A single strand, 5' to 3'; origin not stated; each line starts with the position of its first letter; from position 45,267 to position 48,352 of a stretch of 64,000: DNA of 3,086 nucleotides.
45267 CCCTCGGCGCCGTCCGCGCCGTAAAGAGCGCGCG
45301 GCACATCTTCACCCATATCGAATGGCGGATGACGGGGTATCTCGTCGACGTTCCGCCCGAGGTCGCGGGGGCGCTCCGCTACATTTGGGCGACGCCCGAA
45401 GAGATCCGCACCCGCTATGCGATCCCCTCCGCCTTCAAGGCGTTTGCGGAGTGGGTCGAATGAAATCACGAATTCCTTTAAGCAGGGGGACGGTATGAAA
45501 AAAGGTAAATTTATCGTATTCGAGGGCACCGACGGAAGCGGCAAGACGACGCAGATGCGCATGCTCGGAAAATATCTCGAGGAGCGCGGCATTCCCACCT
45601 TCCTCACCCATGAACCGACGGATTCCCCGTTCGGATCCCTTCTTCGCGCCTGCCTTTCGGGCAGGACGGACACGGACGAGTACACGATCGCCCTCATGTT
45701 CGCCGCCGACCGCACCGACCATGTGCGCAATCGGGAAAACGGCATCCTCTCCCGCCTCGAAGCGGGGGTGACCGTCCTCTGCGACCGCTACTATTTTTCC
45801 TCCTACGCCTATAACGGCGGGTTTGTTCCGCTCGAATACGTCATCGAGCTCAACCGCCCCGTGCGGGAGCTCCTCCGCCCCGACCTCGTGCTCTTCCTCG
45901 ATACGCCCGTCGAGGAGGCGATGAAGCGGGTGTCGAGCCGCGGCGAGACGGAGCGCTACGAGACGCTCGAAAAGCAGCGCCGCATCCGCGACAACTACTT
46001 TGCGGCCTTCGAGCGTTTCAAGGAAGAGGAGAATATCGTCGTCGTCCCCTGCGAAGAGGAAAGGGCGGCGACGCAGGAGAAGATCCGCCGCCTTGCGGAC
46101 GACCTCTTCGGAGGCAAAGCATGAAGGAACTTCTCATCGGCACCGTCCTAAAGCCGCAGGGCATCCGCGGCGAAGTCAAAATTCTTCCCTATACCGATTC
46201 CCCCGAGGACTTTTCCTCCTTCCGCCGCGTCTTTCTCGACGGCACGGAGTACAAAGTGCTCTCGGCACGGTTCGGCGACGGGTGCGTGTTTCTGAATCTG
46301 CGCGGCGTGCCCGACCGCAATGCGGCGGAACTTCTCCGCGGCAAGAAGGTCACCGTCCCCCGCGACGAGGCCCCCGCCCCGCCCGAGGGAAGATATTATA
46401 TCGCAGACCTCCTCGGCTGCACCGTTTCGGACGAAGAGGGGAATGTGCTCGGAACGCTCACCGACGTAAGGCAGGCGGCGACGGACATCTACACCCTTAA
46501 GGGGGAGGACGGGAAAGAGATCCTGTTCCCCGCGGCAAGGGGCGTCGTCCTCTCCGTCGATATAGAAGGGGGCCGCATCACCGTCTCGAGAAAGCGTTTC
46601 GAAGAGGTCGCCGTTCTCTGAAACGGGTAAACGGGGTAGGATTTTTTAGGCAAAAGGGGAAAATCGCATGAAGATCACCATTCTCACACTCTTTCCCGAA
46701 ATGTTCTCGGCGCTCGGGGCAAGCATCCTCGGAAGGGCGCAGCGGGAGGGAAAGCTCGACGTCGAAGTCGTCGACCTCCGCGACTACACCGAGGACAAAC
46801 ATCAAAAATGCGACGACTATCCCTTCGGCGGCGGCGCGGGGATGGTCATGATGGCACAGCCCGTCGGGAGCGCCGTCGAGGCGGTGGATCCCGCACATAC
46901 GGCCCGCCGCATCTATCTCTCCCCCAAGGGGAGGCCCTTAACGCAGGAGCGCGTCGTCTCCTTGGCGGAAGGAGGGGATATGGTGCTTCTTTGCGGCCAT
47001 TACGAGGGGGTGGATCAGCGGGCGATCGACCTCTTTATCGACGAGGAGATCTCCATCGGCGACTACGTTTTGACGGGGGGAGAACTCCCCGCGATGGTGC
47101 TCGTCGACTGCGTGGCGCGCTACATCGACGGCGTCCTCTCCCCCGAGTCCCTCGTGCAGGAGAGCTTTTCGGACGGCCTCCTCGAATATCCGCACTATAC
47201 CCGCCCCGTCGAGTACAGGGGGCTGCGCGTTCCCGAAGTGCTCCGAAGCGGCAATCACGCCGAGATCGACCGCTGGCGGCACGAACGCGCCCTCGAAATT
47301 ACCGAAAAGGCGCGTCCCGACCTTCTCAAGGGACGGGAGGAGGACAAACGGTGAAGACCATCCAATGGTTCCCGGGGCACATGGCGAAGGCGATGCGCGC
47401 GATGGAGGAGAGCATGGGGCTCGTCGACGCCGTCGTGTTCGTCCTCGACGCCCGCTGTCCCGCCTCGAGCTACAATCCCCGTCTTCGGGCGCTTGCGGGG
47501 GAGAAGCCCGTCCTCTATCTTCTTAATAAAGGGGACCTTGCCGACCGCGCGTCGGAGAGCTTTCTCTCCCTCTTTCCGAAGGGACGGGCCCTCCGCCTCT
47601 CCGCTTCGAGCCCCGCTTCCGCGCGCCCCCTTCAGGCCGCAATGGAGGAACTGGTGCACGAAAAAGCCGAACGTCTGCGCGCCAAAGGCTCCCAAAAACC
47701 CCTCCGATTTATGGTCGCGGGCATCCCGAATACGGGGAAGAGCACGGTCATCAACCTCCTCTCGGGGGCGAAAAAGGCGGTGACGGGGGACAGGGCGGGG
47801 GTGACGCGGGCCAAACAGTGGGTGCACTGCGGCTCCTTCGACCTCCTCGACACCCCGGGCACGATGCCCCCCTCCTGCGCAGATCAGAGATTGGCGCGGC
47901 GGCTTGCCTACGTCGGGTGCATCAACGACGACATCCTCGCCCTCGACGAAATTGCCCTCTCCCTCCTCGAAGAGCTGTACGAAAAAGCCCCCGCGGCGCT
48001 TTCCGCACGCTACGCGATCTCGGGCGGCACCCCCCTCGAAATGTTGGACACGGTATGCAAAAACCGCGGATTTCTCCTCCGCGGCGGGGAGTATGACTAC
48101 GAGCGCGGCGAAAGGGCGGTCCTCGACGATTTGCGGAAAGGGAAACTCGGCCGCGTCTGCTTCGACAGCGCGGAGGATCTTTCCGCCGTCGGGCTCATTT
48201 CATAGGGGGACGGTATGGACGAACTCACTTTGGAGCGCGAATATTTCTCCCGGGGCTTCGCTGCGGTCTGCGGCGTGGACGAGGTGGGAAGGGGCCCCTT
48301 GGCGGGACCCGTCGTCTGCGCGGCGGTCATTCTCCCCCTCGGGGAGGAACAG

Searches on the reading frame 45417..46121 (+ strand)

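Call 14: search_protein_families(library=pfam, proteins=[window:45417-46121:+], max_evalue=0.0001)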
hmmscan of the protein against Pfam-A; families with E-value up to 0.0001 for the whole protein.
window:45417-46121:+ (235 aa): 4 families
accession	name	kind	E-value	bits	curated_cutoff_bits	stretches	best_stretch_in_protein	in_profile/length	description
PF02223.23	Thymidylate_kin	-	2.3e-45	155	27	1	35-223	1-185/185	Thymidylate kinase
PF13521.12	AAA_28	-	4.1e-06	27.5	27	1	33-194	2-146/164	AAA domain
PF01712.25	dNK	-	3.9e-05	23.9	27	0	33-215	1-183/203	Deoxynucleoside kinase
PF18748.7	HMUDK_HMUD1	-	7.8e-05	22.7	27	0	141-193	117-168/196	5-hmdU DNA kinase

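Call 90: search_protein_families(library=padloc, proteins=[window:45417-46121:+], max_evalue=0.001)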
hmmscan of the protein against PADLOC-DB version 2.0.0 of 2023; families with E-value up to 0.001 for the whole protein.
window:45417-46121:+ (235 aa): 3 families
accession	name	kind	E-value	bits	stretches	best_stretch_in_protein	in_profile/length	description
PDLC04690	PDC-M51B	-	8e-18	62.9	1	31-205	3-162/191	-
PDLC02911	VakA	-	4.9e-12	44.7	2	150-226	87-159/163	-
PDLC04140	mad8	-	1e-05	23.3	1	25-190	22-132/314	mads_8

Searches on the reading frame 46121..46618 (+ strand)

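Call 14: search_protein_families(library=pfam, proteins=[window:46121-46618:+], max_evalue=0.0001)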
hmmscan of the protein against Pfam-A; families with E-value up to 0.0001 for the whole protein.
window:46121-46618:+ (166 aa): 3 families
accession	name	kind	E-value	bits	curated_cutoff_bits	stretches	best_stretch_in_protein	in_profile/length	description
PF01782.24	RimM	-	2.1e-19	70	23.5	1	6-83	2-84/84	RimM N-terminal domain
PF24986.1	PRC_RimM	-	2.3e-11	43.6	27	1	96-156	3-64/69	RimM PRC barrel domain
PF05239.21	PRC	-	1.7e-09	38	21.2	1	90-156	2-72/78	PRC-barrel domain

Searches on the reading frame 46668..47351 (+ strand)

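Call 14: search_protein_families(library=pfam, proteins=[window:46668-47351:+], max_evalue=0.0001)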
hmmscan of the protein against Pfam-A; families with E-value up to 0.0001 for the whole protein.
window:46668-47351:+ (228 aa): 1 family
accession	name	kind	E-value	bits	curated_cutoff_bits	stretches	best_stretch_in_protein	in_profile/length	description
PF01746.26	tRNA_m1G_MT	-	4.1e-62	209.8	27.3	1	22-217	2-195/195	tRNA (Guanine-1)-methyltransferase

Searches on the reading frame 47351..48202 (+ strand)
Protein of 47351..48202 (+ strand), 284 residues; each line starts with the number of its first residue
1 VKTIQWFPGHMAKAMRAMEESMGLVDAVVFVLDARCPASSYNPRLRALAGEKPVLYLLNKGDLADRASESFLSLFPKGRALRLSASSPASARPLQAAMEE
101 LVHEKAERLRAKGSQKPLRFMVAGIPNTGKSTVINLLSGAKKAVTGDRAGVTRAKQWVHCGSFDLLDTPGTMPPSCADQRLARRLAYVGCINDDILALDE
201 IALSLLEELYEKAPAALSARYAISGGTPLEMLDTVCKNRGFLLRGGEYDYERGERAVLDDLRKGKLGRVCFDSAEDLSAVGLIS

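Call 90: search_protein_families(library=padloc, proteins=[window:47351-48202:+], max_evalue=0.001)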
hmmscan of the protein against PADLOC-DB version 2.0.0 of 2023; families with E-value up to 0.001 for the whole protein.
window:47351-48202:+ (284 aa): 1 family
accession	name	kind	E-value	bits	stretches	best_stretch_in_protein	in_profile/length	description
PDLC03839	LeoA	-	0.00063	16.9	0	99-170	38-112/559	-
